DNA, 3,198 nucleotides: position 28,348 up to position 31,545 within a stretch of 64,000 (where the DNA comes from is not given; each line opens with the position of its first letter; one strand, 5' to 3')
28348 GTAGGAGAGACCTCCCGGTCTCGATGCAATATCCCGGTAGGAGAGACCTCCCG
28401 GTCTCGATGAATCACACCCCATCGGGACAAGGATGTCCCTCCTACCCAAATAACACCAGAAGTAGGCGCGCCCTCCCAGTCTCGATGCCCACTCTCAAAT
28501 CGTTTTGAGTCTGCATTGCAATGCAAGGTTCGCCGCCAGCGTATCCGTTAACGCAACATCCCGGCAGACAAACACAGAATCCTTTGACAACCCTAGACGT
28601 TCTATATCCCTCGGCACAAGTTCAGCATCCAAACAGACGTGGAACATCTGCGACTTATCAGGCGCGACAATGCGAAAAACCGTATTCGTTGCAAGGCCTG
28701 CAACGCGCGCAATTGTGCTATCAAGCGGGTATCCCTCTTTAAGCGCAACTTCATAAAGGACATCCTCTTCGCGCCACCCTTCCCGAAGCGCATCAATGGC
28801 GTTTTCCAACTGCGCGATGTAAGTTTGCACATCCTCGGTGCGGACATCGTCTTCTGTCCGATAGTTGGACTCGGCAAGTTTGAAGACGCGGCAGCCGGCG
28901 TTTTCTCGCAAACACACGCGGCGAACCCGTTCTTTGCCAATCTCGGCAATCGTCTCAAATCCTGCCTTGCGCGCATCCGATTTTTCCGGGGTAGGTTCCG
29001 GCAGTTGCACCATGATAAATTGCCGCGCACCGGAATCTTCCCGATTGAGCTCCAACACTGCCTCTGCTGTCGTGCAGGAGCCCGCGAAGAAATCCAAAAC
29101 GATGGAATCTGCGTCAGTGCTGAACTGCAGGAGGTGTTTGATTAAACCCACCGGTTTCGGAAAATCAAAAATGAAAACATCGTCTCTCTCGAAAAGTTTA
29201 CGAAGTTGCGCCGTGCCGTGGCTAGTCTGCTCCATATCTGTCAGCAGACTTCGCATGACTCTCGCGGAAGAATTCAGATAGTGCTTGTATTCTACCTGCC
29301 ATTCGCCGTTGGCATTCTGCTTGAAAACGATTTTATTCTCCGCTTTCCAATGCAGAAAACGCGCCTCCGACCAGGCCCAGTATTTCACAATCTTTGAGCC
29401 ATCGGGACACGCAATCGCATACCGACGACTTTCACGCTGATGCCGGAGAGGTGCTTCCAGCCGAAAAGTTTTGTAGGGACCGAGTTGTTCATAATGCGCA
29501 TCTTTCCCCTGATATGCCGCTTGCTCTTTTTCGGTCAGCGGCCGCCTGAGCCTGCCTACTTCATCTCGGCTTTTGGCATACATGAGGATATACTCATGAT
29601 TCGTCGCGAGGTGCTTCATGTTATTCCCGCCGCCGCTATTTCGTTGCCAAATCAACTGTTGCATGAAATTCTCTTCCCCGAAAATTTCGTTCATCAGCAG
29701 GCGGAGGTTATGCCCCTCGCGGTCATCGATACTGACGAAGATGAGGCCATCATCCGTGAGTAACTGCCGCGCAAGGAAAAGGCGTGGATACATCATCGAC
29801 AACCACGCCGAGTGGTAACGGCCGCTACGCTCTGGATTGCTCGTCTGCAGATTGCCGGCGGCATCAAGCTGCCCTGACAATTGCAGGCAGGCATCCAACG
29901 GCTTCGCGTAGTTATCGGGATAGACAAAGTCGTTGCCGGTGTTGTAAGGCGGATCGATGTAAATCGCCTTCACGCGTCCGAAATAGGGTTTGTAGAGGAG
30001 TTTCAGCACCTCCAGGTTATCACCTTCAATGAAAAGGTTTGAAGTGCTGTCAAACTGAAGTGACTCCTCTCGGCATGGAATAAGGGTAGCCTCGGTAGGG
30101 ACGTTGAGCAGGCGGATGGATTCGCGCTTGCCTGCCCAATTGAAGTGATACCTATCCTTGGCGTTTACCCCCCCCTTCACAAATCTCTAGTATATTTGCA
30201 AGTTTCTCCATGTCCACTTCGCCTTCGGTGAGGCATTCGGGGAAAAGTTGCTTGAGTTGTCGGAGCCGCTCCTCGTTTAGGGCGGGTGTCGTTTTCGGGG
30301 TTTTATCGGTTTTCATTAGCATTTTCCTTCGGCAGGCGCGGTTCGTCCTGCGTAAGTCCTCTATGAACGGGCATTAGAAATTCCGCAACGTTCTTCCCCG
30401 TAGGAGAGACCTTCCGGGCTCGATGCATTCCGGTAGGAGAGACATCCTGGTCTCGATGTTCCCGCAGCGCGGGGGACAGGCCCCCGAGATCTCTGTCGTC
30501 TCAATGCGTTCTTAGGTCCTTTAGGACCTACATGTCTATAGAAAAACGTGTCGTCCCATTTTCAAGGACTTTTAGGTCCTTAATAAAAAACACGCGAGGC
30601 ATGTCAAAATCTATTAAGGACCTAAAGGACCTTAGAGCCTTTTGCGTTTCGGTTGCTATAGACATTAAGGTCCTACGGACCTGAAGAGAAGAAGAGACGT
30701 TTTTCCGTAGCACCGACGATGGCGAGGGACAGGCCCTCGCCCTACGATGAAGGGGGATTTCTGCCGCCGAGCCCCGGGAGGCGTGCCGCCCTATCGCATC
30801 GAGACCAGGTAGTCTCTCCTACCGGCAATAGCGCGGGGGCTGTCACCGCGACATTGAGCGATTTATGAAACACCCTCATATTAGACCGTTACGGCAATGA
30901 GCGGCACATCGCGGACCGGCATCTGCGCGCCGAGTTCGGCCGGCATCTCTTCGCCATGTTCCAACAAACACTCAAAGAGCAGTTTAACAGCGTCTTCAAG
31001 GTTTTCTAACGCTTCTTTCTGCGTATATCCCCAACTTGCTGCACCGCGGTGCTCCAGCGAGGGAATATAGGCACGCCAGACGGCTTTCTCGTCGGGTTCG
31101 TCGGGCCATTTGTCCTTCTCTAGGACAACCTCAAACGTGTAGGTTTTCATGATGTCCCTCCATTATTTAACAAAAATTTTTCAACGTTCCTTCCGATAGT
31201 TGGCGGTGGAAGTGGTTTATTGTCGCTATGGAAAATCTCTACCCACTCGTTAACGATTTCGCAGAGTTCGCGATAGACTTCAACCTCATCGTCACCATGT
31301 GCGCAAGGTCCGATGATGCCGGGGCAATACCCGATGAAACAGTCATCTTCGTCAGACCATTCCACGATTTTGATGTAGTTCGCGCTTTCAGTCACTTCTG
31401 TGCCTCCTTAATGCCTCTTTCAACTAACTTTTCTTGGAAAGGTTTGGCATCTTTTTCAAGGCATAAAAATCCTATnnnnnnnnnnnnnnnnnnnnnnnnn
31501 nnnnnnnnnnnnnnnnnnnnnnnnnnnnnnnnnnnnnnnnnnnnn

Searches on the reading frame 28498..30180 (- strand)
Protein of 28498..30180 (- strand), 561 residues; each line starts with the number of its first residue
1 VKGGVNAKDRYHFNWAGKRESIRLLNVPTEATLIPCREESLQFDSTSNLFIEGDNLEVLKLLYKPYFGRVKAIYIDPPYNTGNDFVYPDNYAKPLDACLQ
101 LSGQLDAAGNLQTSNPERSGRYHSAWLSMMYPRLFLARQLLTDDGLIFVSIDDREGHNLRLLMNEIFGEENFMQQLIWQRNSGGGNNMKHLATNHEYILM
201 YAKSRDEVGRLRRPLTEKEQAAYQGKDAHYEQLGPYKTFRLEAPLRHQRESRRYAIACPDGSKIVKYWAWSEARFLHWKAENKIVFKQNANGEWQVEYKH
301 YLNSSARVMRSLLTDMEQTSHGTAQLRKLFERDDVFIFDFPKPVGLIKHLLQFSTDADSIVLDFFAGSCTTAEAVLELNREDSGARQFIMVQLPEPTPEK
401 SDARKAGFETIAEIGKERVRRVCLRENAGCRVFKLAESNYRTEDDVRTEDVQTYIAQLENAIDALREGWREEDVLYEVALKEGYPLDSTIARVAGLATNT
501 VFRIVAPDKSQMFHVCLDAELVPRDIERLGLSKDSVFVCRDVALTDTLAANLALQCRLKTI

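Call 4: search_protein_families(library=pfam, proteins=[window:28498-30180:-], max_evalue=0.1)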
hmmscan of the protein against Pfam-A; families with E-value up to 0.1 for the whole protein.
window:28498-30180:- (561 aa): 2 families
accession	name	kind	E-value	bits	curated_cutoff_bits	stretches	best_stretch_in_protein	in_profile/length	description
PF01555.25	N6_N4_Mtase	-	4.3e-37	128.6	26.7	1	70-388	1-206/221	DNA methylase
PF19191.5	HEF_HK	-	0.036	15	24.1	0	194-236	10-54/67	HEF_HK domain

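Call 56: search_protein_families(library=padloc, proteins=[window:28498-30180:-], max_evalue=1e-10)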
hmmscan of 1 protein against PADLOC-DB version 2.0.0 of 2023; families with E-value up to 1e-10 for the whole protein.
window:28498-30180:- (561 aa): 21 families
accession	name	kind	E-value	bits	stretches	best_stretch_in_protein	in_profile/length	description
PDLC03634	MTase_III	-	1.6e-167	557.1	1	6-555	53-609/621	Type III methyltransferase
PDLC03641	MTase_III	-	3.9e-112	374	1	7-453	62-515/657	Type III methyltransferase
PDLC03637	MTase_III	-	5.7e-88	293.8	1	3-422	77-482/513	Type III methyltransferase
PDLC03644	MTase_III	-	2e-85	285.6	1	14-447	5-433/542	Type III methyltransferase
PDLC03642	MTase_III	-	2.7e-71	238.8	2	119-391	132-395/528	Type III methyltransferase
PDLC03640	MTase_III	-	2.5e-61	205.9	2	47-210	43-205/654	Type III methyltransferase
PDLC03636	MTase_III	-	2.4e-51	173.2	2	122-395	92-395/575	Type III methyltransferase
PDLC03635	MTase_III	-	1.8e-47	160.5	2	123-387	265-560/708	Type III methyltransferase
PDLC03639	MTase_III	-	9.6e-39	131.2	2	45-203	85-221/639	Type III methyltransferase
PDLC03643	MTase_III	-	2e-37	127.4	1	130-397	1-270/465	Type III methyltransferase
PDLC03354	MTase_II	-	6.2e-36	122.3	1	10-382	24-365/425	Type II methyltransferase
PDLC03638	MTase_III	-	3.1e-34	116.4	1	123-381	428-659/816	Type III methyltransferase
PDLC03278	MTase_II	-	3.5e-34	116.9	2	270-395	226-342/390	Type II methyltransferase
PDLC03300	MTase_II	-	3.1e-28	96.7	1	46-205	10-164/302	Type II methyltransferase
PDLC03646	MTase_III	-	1.5e-27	93.8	0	284-395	716-826/1057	Type III methyltransferase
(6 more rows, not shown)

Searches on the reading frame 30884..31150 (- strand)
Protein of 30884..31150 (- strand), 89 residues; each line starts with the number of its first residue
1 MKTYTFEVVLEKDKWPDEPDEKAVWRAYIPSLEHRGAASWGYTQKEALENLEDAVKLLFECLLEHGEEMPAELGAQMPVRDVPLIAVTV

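Call 55: search_protein_families(library=pfam, proteins=[window:30884-31150:-], max_evalue=0.01)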
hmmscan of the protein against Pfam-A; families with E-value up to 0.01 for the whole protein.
window:30884-31150:- (89 aa): 2 families
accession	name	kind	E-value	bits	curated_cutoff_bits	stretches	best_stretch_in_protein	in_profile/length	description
PF15919.11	HicB_lk_antitox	-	0.00011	22.8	27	1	18-71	6-57/123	HicB_like antitoxin of bacterial toxin-antitoxin system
PF24113.1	DUF7387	-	0.0087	16.8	27.9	0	36-58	32-54/85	Family of unknown function (DUF7387)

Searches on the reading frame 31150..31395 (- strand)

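Call 55: search_protein_families(library=pfam, proteins=[window:31150-31395:-], max_evalue=0.01)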
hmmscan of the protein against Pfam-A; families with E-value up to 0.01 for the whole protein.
window:31150-31395:- (82 aa): 1 family
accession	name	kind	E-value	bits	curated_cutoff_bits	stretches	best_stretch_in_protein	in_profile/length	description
PF21748.3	UPF0150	-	0.00029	21.2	27.3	1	13-63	14-64/64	UPF0150-like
